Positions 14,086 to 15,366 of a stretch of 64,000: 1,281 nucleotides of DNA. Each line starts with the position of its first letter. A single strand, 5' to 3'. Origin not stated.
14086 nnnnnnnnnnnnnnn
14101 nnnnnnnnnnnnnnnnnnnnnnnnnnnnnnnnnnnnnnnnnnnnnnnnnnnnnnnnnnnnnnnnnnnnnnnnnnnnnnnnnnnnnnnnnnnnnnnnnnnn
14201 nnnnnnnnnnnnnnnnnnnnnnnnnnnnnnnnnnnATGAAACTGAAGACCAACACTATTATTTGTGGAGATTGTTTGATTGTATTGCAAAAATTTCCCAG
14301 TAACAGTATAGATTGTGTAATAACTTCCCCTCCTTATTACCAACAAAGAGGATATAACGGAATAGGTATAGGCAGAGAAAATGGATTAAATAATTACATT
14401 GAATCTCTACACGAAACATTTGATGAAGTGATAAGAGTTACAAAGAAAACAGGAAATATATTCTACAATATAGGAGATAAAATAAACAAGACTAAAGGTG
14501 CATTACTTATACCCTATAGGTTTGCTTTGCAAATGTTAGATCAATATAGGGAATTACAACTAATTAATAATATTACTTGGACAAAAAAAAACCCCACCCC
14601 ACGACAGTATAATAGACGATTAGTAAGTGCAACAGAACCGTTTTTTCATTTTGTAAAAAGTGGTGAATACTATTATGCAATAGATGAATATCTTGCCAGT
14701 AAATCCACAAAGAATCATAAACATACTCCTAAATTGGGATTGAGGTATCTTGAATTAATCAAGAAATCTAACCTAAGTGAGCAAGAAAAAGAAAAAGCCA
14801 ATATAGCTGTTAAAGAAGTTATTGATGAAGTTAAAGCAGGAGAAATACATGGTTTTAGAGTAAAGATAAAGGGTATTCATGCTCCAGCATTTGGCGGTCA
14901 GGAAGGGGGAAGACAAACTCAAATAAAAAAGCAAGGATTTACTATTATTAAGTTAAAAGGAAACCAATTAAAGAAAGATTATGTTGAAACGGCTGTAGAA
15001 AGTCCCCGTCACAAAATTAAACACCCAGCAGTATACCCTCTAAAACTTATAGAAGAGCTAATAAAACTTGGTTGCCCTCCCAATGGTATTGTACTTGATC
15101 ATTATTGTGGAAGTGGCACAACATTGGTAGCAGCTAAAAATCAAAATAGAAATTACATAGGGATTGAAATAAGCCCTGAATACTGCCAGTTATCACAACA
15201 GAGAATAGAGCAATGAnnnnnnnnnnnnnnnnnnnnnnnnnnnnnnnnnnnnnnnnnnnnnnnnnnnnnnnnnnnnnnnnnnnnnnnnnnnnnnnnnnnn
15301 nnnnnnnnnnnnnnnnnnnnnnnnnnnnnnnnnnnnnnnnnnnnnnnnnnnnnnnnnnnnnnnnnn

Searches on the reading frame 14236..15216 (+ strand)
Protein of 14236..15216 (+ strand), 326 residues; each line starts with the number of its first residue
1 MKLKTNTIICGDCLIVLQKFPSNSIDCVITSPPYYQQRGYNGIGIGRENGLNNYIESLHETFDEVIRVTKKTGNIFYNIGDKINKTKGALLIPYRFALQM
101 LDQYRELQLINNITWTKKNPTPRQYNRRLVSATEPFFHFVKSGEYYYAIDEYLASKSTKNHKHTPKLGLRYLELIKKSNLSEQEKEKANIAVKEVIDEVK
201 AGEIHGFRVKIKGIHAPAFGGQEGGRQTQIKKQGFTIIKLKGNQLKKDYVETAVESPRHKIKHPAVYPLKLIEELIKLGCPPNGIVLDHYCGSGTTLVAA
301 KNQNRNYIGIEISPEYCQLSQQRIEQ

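Call 63: search_protein_families(library=pfam, proteins=[window:14236-15216:+], max_evalue=0.01)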
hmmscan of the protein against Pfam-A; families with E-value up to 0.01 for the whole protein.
window:14236-15216:+ (326 aa): 5 families
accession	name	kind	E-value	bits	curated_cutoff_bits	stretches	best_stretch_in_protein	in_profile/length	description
PF01555.25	N6_N4_Mtase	-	1.2e-47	163.1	26.7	1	25-321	1-220/221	DNA methylase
PF09445.16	Methyltransf_15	-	7.8e-05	22.7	22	0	285-322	3-40/165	RNA cap guanine-N2 methyltransferase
PF13847.12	Methyltransf_31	-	0.00033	20.8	27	0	285-325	6-49/145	Methyltransferase domain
PF08241.18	Methyltransf_11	-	0.00049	21.1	21.2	0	291-325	5-39/95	Methyltransferase domain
PF13649.12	Methyltransf_25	-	0.00069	20.7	27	1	286-325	1-42/97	Methyltransferase domain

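Call 69: search_protein_families(library=padloc, proteins=[window:14236-15216:+], max_evalue=0.001)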
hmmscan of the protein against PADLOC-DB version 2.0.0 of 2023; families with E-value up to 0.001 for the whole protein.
window:14236-15216:+ (326 aa): 65 families (the best 25 are shown)
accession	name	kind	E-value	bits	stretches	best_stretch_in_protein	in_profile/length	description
PDLC03387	MTase_II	-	1.6e-58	196.1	2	85-325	120-276/289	Type II methyltransferase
PDLC03371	MTase_II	-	5.5e-46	155.2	2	240-325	166-253/260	Type II methyltransferase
PDLC03353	MTase_II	-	2e-37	127.2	2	251-325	177-251/260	Type II methyltransferase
PDLC03299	MTase_II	-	8.3e-32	108.9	2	5-163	14-159/296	Type II methyltransferase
PDLC03252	MTase_II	-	9.8e-30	102.1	3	6-82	91-168/365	Type II methyltransferase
PDLC03320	MTase_II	-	1.7e-26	91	2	259-325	209-275/289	Type II methyltransferase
PDLC03230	MTase_II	-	1.5e-25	88.3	2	3-164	33-185/360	Type II methyltransferase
PDLC03216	MTase_II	-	2.3e-25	87.4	2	2-160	8-166/364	Type II methyltransferase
PDLC03339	MTase_II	-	2.3e-25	87.2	2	259-326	206-273/399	Type II methyltransferase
PDLC03336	MTase_II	-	5.7e-25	86.2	1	8-158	31-196/421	Type II methyltransferase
PDLC03350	MTase_II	-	5.9e-24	83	2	258-325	229-296/312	Type II methyltransferase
PDLC03316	MTase_II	-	6.7e-24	82.6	1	20-152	50-180/390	Type II methyltransferase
PDLC03265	MTase_II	-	3.5e-23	80.6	2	7-85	26-104/333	Type II methyltransferase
PDLC03303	MTase_II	-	5.3e-23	79.4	1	7-151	5-151/668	Type II methyltransferase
PDLC03260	MTase_II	-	2.7e-22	77.2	2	256-325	239-308/349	Type II methyltransferase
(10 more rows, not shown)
